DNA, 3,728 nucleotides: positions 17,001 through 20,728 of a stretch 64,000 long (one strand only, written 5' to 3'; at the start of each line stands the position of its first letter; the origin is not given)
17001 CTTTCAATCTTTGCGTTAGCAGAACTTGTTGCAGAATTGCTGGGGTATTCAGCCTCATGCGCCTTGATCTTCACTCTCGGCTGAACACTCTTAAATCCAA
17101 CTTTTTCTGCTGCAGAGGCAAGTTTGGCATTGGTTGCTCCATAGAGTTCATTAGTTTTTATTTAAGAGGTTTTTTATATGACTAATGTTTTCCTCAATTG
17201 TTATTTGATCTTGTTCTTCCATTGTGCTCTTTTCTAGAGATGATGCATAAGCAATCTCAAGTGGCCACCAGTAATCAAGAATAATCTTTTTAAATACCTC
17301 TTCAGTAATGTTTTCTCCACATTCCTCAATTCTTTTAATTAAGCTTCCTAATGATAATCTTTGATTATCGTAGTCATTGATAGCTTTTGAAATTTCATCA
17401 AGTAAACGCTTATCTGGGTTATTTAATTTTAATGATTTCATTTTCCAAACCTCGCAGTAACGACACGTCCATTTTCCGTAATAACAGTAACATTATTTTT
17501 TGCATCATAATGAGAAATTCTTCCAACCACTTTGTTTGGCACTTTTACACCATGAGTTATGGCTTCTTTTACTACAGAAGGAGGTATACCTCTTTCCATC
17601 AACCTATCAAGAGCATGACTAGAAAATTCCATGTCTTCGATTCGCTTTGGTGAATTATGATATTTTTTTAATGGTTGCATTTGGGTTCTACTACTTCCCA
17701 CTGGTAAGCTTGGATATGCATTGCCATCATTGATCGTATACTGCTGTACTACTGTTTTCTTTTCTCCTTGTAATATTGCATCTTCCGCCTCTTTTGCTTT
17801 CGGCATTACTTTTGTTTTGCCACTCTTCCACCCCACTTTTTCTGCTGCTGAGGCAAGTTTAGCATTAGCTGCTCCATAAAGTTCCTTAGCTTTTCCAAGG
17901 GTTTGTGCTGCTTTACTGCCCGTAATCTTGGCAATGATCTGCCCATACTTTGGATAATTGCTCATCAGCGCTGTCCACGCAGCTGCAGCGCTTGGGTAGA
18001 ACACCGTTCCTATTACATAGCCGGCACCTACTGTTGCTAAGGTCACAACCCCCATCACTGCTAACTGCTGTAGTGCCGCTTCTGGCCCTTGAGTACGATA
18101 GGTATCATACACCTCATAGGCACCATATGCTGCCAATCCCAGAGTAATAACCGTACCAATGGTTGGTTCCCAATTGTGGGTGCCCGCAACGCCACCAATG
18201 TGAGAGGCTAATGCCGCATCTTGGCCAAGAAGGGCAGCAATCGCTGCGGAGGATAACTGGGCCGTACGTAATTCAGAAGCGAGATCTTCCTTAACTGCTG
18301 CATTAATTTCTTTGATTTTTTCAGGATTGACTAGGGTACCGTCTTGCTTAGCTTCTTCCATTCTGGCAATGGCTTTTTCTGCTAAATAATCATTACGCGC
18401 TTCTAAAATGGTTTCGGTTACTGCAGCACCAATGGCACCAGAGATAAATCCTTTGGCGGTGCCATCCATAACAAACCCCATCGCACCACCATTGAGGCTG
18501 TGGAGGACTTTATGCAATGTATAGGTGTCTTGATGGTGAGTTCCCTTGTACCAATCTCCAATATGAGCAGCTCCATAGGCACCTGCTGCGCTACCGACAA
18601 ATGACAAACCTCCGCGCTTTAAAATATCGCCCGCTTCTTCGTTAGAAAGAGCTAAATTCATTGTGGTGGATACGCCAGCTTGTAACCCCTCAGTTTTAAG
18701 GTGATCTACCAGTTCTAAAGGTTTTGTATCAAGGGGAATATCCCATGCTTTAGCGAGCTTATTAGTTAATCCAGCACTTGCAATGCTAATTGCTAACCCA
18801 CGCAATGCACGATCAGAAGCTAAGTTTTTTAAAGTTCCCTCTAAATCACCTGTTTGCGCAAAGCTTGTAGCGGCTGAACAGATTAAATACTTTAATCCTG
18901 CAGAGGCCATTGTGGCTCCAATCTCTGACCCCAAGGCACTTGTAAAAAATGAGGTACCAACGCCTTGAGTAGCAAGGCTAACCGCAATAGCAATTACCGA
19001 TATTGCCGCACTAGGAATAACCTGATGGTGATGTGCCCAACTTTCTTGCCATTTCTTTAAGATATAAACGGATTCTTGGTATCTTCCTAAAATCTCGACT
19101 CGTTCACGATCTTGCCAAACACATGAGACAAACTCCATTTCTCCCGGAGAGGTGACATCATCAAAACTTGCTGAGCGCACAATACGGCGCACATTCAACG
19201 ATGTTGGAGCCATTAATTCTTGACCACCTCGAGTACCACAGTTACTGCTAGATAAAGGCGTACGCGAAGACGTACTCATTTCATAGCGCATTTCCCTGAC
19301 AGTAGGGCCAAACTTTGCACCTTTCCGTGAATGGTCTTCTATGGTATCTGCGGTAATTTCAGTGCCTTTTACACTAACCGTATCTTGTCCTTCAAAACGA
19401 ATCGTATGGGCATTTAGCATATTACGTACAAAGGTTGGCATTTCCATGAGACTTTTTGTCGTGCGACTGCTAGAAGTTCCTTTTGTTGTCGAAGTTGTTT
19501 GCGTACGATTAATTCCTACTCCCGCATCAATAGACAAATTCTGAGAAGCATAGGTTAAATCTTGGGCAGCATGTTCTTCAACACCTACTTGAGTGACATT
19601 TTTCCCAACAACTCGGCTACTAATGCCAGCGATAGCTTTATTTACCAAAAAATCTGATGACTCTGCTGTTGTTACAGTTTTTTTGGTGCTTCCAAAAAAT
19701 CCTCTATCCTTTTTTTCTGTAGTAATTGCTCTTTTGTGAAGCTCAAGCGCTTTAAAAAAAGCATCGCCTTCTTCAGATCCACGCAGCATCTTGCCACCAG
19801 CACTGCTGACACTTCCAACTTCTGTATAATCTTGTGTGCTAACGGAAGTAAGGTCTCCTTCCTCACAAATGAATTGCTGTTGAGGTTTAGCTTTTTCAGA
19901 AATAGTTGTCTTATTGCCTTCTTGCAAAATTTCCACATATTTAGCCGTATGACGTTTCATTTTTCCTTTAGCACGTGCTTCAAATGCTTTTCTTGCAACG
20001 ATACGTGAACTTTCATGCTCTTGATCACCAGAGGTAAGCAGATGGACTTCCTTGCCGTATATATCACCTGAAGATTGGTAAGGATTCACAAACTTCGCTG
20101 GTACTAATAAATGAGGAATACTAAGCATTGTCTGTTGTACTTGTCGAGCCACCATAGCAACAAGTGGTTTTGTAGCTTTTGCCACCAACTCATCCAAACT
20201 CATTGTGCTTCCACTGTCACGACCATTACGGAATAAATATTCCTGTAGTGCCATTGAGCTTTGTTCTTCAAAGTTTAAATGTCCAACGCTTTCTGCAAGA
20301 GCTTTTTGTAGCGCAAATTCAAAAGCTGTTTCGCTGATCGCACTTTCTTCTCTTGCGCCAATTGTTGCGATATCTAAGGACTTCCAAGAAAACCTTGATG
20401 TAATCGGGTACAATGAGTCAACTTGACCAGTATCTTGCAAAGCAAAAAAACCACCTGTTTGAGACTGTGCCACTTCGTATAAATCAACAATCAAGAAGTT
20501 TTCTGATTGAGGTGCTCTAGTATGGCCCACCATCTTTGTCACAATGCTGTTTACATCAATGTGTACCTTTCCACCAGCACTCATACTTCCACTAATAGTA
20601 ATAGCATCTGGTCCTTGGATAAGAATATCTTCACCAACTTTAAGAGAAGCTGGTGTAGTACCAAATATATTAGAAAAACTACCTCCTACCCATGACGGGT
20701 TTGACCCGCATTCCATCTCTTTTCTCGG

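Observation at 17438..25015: Giant polymorphic toxin with a CdiA-like C-terminal half but no TPS domain and no transporter gene in cis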

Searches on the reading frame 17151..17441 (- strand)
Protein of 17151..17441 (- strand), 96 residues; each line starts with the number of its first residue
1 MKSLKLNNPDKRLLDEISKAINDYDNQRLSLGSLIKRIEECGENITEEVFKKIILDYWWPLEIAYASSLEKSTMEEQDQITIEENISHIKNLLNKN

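Call 5: search_protein_families(library=pfam, proteins=[window:17151-17441:-], max_evalue=1)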
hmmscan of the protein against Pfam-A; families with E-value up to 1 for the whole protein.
window:17151-17441:- (96 aa): 1 family
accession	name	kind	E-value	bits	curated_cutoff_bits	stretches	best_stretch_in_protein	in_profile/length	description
PF00700.27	Flagellin_C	-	0.011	16.5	23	1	14-47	1-34/86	Bacterial flagellin C-terminal helical region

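Call 6: search_protein_families(library=ncbifam, proteins=[window:17151-17441:-], max_evalue=1)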
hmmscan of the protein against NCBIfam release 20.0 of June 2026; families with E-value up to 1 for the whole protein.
window:17151-17441:- (96 aa): 1 family
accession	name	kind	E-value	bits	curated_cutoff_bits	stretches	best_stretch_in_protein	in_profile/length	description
TIGR04540.1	CLB_0814_fam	hypoth_equivalog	0.77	10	50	1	11-52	8-49/73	TIGR04540 family protein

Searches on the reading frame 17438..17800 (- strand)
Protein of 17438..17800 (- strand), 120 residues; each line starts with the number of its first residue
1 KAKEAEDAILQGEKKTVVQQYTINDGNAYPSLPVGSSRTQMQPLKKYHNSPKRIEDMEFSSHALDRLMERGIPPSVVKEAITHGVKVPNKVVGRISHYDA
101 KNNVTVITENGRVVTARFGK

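Call 56: search_protein_families(library=pfam, proteins=[window:17438-17800:-], max_evalue=1)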
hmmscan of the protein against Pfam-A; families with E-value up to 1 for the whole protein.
window:17438-17800:- (120 aa): 1 family
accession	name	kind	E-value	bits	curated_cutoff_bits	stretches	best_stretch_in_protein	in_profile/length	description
PF14076.12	DUF4258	-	0.00011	22.8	25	1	59-85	1-27/71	Domain of unknown function (DUF4258)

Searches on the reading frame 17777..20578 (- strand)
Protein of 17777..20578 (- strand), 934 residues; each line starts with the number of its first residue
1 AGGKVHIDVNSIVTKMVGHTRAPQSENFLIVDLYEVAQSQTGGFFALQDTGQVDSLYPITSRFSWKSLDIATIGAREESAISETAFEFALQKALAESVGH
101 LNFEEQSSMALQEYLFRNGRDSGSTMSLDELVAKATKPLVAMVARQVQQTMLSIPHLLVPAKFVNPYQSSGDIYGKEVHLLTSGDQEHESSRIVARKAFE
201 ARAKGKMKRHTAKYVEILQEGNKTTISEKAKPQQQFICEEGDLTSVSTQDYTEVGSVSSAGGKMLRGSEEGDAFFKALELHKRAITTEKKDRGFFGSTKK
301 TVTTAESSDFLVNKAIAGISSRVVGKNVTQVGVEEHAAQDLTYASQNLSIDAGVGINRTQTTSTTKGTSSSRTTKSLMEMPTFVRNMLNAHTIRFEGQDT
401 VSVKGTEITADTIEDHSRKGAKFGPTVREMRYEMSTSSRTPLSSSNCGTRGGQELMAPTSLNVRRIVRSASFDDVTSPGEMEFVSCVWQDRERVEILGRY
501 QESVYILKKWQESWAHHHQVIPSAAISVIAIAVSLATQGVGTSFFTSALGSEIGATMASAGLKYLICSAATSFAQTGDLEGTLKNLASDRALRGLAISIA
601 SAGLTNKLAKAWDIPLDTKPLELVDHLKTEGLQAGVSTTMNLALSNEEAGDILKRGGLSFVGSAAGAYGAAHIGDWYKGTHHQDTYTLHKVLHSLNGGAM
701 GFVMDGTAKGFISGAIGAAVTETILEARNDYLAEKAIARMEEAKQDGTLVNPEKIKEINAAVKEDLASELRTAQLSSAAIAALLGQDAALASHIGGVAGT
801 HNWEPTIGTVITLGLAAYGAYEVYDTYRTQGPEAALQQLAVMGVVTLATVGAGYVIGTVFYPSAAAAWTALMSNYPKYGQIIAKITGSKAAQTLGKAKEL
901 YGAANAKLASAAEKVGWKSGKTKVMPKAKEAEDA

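Call 86: find_homologous_proteins(query=A7, max_evalue=0.001)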
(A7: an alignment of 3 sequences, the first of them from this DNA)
Query A7 (3 sequences) (934 aa, profile of the alignment): 1 proteins with E <= 0.001 among 8000 candidates.
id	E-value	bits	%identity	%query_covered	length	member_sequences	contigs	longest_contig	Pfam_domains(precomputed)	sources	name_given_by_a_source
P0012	1.5e-69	253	25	90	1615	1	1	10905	PF09533.16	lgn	-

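Call 87: find_encoding_contigs(protein=P0012, flank=10000, max_places=4)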
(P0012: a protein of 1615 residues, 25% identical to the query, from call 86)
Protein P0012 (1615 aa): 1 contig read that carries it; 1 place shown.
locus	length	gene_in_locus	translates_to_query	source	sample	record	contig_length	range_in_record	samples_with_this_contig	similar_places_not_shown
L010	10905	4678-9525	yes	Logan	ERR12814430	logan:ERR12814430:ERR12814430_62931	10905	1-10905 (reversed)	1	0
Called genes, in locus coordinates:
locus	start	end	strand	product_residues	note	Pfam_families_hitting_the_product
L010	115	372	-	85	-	-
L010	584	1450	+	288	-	-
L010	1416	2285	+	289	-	-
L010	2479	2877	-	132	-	-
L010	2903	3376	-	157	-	-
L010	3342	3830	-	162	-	-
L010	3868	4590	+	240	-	-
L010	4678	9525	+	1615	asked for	PF09533:DUF2380 (weak)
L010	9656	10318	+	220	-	-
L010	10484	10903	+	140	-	?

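Call 95: search_protein_families(library=pfam, proteins=[P0012], max_evalue=10)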
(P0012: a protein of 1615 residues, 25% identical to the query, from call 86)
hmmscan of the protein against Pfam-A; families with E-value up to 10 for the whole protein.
P0012 (1615 aa): 4 families
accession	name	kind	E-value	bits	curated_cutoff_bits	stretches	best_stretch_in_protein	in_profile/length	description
PF09533.15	DUF2380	-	3.2e-07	30.4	26.3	1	1516-1614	92-186/187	Predicted lipoprotein of unknown function (DUF2380)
PF04829.18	PT-VENN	-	0.0015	19.1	20.3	1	1406-1442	13-49/52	Pre-toxin domain with VENN motif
PF23278.1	Piwi_N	-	0.054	14.2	27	1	938-969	33-66/75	Piwi, N-terminal domain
PF06897.17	DUF1269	-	0.28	12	26.9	1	1356-1420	1-61/100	Protein of unknown function (DUF1269)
